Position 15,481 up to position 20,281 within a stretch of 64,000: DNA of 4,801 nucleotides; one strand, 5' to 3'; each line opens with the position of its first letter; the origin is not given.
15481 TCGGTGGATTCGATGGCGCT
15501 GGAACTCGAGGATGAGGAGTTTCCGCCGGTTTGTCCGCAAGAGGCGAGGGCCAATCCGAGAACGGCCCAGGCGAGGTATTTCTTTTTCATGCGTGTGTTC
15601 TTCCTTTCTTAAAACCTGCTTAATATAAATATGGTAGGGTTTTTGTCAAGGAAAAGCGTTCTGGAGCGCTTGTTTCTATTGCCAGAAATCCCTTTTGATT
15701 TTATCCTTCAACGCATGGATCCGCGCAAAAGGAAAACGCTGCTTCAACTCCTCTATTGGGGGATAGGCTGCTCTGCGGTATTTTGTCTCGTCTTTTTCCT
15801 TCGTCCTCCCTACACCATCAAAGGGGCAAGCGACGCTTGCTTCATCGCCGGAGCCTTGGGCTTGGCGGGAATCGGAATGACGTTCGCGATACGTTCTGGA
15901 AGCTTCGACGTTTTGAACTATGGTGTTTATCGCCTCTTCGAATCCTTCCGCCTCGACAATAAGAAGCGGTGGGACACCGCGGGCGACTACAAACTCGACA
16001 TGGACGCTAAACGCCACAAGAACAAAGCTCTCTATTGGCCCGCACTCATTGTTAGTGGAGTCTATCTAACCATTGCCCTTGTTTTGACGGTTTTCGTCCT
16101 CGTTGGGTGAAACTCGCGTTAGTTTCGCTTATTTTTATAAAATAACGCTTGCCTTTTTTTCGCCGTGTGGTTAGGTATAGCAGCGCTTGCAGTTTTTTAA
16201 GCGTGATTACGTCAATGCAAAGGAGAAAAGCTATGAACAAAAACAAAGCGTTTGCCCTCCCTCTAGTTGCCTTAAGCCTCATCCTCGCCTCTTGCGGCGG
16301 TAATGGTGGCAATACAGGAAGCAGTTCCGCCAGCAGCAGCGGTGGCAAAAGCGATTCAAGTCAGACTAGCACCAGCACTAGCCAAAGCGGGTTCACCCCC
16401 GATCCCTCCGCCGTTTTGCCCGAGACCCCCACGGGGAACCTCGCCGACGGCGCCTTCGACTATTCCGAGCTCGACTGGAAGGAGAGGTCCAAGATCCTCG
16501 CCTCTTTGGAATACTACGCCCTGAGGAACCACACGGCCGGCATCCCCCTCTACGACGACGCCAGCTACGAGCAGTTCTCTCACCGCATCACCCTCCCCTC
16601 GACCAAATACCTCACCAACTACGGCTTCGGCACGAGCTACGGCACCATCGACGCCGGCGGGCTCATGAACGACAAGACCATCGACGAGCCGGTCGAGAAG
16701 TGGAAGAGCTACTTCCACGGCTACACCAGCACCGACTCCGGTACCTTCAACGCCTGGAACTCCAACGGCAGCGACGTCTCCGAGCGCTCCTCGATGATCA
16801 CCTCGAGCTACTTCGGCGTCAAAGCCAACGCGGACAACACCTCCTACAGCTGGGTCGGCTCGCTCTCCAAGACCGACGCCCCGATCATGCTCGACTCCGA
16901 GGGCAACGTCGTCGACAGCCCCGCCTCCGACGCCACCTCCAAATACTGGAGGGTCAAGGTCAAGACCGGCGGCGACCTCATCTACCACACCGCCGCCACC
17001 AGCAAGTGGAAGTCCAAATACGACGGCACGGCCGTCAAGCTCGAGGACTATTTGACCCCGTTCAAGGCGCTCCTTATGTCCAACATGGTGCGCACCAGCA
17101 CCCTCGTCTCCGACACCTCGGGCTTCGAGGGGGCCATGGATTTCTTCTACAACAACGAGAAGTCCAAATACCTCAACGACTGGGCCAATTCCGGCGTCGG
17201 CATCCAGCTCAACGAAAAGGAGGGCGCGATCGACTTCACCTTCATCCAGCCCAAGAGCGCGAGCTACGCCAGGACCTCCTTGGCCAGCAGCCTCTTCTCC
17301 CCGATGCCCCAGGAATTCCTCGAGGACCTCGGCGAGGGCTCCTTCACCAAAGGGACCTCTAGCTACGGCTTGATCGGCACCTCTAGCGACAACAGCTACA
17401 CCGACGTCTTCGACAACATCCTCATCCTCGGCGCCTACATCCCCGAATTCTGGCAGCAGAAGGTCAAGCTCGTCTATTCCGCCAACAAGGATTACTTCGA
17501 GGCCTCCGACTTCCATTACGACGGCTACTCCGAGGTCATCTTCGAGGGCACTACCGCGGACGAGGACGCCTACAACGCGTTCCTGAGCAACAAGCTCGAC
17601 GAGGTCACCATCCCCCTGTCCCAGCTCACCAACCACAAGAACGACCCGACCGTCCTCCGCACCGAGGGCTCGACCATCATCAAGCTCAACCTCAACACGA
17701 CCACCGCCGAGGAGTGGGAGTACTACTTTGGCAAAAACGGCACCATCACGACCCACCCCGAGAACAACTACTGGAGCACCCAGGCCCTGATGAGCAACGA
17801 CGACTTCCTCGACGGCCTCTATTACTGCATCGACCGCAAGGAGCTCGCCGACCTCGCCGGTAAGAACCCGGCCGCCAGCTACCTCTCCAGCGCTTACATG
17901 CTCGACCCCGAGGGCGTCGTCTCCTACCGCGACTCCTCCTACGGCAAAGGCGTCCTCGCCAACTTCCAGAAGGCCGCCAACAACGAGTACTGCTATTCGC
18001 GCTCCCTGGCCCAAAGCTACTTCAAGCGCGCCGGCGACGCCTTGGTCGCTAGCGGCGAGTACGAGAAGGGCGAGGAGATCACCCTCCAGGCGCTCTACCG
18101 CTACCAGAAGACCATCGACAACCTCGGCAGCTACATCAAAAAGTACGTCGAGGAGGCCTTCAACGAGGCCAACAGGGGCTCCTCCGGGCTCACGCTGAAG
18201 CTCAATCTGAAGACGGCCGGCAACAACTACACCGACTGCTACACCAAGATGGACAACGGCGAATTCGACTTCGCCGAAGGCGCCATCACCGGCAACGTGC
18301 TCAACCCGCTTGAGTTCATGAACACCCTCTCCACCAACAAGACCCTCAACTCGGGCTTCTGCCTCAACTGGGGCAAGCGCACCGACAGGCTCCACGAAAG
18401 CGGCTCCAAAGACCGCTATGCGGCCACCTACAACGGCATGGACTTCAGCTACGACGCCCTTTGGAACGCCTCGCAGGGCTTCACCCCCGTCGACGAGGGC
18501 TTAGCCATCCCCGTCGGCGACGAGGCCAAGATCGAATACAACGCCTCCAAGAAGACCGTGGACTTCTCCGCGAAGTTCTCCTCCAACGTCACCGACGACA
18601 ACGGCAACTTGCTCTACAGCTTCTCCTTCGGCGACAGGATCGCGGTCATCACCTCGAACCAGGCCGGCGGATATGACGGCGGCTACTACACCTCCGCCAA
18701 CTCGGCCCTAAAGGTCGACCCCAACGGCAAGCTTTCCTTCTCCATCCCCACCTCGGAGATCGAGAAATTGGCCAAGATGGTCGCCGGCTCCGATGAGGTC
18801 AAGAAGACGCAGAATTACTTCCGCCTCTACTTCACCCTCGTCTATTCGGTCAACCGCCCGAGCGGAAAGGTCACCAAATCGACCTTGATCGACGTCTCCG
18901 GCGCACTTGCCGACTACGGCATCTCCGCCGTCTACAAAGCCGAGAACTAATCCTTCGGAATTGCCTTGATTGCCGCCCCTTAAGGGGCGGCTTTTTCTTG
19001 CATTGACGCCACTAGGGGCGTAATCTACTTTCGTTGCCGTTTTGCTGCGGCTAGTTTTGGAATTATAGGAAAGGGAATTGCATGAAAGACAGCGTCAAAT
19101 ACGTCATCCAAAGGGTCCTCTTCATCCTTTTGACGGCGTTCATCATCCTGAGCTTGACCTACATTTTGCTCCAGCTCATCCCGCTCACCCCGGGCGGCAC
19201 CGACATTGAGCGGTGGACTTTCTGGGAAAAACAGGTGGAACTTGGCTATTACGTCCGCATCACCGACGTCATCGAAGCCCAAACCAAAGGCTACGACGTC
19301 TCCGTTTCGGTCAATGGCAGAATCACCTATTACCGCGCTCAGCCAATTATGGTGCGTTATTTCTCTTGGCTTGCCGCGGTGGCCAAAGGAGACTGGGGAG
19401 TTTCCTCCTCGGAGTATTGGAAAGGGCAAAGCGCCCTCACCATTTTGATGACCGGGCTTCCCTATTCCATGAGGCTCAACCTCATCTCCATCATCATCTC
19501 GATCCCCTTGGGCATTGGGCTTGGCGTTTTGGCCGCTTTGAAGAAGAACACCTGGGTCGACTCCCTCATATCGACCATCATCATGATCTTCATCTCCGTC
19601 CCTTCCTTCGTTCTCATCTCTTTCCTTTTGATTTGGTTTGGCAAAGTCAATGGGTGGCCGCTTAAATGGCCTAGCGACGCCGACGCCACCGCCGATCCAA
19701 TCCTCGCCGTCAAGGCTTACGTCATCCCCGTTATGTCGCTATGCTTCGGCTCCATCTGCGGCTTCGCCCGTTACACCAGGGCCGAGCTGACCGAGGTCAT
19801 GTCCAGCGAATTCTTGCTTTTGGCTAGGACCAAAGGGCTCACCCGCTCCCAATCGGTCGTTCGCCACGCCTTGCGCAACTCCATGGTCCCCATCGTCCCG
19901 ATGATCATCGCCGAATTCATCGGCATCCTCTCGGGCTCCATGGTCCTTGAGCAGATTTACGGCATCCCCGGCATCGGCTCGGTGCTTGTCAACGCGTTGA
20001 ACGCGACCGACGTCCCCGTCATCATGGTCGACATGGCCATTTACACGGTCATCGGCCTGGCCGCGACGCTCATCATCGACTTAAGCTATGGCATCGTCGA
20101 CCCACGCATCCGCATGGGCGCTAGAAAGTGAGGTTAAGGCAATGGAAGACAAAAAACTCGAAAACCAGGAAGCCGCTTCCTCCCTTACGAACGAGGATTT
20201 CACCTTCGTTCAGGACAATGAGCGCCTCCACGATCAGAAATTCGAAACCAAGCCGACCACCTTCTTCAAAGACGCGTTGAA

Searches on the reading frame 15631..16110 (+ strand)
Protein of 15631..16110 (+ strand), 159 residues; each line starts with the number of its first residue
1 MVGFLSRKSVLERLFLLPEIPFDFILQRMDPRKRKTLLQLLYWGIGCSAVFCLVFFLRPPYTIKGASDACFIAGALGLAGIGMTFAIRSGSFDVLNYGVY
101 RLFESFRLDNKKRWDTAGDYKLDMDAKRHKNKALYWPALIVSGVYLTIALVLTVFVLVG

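Call 45: search_protein_families(library=pfam, proteins=[window:15631-16110:+], max_evalue=0.00001)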
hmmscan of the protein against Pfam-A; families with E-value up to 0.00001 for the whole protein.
window:15631-16110:+ (159 aa): 1 family
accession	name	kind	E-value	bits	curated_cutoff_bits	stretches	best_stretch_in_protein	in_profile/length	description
PF13038.11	DUF3899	-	9.5e-09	36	23.4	1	68-153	2-87/88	Domain of unknown function (DUF3899)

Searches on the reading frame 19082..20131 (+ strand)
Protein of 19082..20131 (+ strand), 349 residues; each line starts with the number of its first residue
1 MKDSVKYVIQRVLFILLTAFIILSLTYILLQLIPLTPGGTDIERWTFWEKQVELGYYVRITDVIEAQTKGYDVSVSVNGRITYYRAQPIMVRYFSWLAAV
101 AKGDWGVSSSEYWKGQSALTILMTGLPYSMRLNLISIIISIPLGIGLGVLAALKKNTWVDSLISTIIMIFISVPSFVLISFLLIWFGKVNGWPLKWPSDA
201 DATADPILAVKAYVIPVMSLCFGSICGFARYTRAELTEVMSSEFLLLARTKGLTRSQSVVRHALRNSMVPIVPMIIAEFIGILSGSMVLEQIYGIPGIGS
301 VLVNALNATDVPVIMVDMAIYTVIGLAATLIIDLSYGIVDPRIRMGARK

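Call 46: search_protein_families(library=pfam, proteins=[window:19082-20131:+], max_evalue=0.00001)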
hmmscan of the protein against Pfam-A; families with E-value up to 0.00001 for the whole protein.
window:19082-20131:+ (349 aa): 1 family
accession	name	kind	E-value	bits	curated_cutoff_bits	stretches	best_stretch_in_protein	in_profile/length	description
PF00528.27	BPD_transp_1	-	1.1e-36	126.7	26.4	1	144-344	1-183/184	Binding-protein-dependent transport system inner membrane component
